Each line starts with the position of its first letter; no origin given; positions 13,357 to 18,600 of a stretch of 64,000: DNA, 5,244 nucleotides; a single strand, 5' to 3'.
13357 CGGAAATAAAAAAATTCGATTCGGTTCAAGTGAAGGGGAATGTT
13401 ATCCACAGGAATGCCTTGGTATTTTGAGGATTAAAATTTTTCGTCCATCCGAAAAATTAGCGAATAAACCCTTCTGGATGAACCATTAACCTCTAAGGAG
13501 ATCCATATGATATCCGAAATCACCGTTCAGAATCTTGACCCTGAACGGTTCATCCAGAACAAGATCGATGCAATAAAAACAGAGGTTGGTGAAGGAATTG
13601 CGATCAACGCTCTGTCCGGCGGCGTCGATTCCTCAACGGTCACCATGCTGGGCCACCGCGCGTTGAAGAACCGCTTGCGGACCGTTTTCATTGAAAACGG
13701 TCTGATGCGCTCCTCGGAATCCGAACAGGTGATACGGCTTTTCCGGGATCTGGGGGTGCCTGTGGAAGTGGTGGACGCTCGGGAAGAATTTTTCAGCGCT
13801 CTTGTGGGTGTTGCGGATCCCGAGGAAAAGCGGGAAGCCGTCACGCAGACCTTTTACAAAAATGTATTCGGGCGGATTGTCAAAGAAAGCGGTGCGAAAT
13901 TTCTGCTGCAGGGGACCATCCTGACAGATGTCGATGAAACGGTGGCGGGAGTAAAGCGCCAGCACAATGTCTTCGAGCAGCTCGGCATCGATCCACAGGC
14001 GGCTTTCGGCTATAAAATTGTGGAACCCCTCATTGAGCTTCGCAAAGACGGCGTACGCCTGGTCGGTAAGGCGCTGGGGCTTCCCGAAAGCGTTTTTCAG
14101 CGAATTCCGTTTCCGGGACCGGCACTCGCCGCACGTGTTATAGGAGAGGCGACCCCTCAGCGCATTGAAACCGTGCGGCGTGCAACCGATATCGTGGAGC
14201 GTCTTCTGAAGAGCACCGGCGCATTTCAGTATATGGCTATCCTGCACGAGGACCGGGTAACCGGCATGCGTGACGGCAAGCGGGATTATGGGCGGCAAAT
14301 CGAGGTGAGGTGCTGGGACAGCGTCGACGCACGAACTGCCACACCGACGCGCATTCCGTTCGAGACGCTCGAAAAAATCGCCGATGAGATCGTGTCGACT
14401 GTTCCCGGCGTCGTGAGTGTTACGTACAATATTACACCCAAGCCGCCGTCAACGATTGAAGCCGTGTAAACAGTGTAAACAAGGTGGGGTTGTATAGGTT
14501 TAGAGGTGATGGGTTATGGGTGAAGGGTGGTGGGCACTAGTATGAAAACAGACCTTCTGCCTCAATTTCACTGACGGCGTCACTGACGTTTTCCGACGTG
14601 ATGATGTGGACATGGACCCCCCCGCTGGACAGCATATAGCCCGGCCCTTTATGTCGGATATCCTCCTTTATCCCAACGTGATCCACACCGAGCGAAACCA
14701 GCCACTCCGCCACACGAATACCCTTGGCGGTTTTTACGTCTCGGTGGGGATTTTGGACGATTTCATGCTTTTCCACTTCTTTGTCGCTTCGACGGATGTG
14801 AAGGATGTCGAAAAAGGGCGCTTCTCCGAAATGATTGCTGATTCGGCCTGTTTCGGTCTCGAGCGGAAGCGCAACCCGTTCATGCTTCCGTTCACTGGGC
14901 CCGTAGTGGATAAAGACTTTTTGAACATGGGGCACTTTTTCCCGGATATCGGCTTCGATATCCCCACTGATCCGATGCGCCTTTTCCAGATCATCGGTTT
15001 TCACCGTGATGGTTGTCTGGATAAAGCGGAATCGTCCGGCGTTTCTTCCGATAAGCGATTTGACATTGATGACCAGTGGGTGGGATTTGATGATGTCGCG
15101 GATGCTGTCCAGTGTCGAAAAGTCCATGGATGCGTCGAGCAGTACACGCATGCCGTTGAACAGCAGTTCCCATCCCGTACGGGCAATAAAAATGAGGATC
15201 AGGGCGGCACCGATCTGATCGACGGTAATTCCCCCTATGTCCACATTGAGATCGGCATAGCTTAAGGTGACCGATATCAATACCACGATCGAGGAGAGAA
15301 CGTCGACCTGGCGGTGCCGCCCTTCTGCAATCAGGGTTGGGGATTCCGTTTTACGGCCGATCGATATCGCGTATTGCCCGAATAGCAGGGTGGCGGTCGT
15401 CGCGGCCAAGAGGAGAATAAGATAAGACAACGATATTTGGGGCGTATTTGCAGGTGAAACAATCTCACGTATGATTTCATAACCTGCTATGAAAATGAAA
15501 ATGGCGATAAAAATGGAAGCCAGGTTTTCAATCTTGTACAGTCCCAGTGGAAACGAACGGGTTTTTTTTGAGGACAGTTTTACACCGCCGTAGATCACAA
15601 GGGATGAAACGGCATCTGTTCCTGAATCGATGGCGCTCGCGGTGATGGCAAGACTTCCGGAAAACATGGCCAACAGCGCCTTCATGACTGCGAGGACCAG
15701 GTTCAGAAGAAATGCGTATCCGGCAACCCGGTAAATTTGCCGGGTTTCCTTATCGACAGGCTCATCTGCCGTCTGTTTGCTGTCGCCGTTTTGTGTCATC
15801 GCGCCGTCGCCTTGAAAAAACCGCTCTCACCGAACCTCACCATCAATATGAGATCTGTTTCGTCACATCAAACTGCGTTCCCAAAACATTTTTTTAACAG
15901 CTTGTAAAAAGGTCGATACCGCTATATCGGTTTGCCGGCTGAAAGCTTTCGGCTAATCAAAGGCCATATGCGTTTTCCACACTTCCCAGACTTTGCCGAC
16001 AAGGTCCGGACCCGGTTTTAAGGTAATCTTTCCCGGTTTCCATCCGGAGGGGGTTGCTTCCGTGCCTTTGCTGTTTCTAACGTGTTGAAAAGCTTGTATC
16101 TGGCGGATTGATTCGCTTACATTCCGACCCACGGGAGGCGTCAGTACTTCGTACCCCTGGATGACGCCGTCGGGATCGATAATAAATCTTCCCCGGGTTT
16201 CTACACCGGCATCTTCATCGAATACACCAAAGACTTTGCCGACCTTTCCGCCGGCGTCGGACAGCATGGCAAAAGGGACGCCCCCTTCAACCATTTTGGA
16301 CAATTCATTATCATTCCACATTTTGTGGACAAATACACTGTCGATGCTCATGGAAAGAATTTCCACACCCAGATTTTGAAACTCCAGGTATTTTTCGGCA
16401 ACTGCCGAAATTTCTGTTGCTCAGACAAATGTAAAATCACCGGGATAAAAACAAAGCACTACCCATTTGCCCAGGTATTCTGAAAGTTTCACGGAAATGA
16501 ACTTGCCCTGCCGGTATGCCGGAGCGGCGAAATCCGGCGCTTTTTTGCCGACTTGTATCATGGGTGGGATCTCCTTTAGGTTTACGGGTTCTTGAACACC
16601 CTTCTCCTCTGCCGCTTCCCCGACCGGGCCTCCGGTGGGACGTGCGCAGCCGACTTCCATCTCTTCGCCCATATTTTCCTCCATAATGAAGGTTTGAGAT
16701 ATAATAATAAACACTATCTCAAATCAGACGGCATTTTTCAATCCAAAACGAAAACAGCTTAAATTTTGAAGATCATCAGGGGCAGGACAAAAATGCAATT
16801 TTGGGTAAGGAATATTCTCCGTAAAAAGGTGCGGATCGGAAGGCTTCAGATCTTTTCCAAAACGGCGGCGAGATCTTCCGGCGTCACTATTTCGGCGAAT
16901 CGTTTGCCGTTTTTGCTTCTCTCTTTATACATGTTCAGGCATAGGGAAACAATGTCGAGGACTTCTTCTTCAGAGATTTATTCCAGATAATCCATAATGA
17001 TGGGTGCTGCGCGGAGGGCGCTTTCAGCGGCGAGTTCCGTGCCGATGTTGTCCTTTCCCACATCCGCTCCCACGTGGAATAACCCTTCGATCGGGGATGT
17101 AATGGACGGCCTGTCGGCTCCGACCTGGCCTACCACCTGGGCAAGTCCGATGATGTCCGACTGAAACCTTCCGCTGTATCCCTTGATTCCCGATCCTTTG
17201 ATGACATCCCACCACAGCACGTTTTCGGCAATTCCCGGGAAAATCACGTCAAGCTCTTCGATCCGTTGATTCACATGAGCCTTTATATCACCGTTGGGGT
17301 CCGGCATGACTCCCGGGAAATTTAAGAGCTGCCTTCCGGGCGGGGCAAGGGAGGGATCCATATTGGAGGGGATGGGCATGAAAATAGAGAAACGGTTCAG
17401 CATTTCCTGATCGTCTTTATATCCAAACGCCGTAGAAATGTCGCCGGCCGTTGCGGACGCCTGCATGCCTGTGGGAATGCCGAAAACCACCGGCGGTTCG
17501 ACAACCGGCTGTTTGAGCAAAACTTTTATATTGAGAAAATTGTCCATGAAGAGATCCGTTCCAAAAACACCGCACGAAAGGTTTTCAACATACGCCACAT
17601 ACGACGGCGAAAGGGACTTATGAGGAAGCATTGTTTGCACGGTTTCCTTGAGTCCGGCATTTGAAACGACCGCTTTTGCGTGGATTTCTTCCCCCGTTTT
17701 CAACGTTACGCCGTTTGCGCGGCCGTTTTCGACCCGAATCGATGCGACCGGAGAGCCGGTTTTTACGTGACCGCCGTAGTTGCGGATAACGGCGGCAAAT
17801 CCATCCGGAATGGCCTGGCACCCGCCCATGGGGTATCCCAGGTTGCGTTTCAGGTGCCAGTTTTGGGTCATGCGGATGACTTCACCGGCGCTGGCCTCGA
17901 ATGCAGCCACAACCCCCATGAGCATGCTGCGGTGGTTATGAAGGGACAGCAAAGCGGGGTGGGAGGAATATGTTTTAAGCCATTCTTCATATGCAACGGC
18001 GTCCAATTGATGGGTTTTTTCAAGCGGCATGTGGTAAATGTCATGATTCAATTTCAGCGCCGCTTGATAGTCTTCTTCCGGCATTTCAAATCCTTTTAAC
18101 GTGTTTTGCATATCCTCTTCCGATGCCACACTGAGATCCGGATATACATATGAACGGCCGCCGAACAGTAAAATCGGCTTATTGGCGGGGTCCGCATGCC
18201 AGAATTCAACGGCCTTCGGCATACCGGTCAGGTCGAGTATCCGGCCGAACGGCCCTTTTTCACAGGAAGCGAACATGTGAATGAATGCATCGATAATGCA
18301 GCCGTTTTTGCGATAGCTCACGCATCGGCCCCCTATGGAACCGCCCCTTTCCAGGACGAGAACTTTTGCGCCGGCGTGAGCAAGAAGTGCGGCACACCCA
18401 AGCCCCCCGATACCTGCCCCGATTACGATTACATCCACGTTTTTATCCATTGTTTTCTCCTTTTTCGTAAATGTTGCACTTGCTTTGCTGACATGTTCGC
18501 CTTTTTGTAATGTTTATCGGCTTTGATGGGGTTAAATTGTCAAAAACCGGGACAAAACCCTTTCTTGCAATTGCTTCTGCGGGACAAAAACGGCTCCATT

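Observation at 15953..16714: Selenocysteine peroxiredoxin hidden as two ORF fragments, with a SECIS-like hairpin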

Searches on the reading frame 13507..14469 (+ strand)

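Call 16: search_protein_families(library=pfam, proteins=[window:13507-14469:+], max_evalue=0.00001)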
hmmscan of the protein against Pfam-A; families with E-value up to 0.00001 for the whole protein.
window:13507-14469:+ (320 aa): 3 families
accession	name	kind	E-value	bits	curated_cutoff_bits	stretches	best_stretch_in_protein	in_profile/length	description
PF00958.27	GMP_synt_C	-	5.8e-21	74.8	27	1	239-318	12-91/92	GMP synthase C terminal domain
PF02540.23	NAD_synthase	-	1e-07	31.8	21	0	31-94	20-84/242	NAD synthase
PF00733.27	Asn_synthase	-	8.2e-06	26.1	21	1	36-137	24-126/354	Asparagine synthase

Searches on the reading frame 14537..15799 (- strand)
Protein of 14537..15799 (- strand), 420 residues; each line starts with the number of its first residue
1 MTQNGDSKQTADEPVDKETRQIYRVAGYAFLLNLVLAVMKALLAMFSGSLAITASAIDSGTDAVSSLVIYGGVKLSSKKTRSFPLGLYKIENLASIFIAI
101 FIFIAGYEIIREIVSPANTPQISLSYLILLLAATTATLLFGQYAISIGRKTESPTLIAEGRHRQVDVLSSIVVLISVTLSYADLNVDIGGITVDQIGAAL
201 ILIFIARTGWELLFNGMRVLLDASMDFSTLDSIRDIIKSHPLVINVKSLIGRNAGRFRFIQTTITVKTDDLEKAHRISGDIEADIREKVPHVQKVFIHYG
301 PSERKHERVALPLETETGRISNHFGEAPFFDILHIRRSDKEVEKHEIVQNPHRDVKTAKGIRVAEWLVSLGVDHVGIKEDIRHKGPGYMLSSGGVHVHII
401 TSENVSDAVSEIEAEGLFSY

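Call 16: search_protein_families(library=pfam, proteins=[window:14537-15799:-], max_evalue=0.00001)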
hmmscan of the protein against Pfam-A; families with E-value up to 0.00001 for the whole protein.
window:14537-15799:- (420 aa): 3 families
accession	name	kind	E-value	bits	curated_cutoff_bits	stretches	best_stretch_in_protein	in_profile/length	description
PF01545.26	Cation_efflux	-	1.2e-33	117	26.6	1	28-221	3-198/198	Cation efflux family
PF16916.11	ZT_dimer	-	3.9e-14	52.9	26.7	1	229-301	5-77/78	Dimerisation domain of Zinc Transporter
PF02579.22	Nitro_FeMo-Co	-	7.1e-06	26.7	26.3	0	318-375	3-57/94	Dinitrogenase iron-molybdenum cofactor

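Call 36: find_encoding_contigs(protein=window:14537-15799:-, flank=10000, max_places=4)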
Protein window:14537-15799:- (420 aa): no gene with exactly this product is on record in the collection.

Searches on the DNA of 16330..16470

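Call 47: search_rna_families(source=window, start=16330, end=16470, threshold=evalue, max_evalue=10, show_alignments=3)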
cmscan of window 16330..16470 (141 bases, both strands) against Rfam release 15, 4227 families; matches with E-value up to 10: 4.
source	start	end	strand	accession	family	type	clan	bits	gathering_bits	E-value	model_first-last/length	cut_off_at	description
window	16368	16411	-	RF01810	pntA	Gene; sRNA;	-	13.7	54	9.3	1-62/62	no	pntA sRNA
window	16420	16441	-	RF01150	sR11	Gene; snRNA; snoRNA; CD-box;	-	10.9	39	6.4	33-57/57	no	Small nucleolar RNA sR11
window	16381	16415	+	RF04063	MIR2629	Gene; miRNA;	-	10.1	60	9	1-66/66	no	MIR2629 microRNA precursor family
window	16421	16431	-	RF00067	SNORD15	Gene; snRNA; snoRNA; CD-box;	CL00045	9.1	75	5.1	131-141/146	no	Small nucleolar RNA SNORD15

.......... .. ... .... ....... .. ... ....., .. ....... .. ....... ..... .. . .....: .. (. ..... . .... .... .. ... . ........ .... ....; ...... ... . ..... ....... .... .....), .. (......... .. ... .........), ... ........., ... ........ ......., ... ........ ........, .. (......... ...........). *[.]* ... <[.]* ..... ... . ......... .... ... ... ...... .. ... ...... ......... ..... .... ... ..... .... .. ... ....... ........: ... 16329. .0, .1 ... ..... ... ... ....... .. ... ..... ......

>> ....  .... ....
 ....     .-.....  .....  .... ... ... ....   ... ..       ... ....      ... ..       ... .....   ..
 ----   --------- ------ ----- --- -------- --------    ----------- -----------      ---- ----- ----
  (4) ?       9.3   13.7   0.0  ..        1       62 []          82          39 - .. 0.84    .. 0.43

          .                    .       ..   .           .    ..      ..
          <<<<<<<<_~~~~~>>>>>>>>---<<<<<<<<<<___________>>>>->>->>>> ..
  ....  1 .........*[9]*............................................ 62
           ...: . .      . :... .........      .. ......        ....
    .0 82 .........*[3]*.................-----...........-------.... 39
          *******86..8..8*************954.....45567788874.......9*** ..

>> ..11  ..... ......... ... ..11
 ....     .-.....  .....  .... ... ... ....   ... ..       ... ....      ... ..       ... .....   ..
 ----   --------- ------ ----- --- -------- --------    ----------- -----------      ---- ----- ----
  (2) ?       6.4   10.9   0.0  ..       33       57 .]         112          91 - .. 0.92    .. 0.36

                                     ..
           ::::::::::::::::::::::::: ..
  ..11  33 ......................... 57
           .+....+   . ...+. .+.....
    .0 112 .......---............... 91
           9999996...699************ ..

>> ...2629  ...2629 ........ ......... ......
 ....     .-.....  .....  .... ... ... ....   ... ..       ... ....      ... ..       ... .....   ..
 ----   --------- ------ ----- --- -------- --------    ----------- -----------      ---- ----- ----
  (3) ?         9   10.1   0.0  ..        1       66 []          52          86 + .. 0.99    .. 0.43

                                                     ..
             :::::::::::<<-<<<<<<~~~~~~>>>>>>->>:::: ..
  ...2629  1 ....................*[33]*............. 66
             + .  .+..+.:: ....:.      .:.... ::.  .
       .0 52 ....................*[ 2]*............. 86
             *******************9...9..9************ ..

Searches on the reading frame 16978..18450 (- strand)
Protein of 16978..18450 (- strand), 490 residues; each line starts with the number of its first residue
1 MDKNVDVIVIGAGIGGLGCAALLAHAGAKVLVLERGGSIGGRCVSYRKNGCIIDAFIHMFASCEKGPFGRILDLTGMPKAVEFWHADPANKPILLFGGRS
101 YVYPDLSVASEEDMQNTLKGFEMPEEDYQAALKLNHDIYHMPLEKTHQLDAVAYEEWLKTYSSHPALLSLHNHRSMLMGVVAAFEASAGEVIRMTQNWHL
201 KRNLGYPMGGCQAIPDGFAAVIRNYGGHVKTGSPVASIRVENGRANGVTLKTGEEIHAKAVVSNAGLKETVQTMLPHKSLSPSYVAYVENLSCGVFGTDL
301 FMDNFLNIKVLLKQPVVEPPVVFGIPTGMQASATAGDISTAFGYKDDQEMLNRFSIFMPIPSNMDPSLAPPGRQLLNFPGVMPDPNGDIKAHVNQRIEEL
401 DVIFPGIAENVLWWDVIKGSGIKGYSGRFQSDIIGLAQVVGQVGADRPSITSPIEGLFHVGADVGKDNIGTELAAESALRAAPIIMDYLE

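Call 16: search_protein_families(library=pfam, proteins=[window:16978-18450:-], max_evalue=0.00001)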
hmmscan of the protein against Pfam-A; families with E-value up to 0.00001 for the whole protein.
window:16978-18450:- (490 aa): 8 families
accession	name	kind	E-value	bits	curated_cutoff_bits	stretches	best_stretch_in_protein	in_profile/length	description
PF01593.30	Amino_oxidase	-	5.5e-22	79.1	19.8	1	14-291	1-279/443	Flavin containing amine oxidoreductase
PF13450.12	NAD_binding_8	-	7.8e-14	52.1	21.9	1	9-65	1-57/68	NAD(P)-binding Rossmann-like domain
PF01266.30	DAO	-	4.4e-11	43.3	27.9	1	6-268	1-205/353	FAD dependent oxidoreductase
PF00890.30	FAD_binding_2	-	2.5e-07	30.7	20.4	0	6-42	1-37/414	FAD binding domain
PF00996.24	GDI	-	2.6e-07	30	23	0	1-45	1-45/436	GDP dissociation inhibitor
PF07992.20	Pyr_redox_2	-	3.1e-06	27.3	26.1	0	6-45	2-42/291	Pyridine nucleotide-disulphide oxidoreductase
PF12831.13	FAD_oxidored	-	3.3e-06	27.1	27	0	6-45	1-40/416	FAD dependent oxidoreductase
PF03486.20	HI0933_like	-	4.9e-06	26.6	50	0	6-41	2-37/244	HI0933-like protein Rossmann domain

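Call 35: find_encoding_contigs(protein=window:16978-18450:-, flank=10000, max_places=4)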
Protein window:16978-18450:- (490 aa): no gene with exactly this product is on record in the collection.
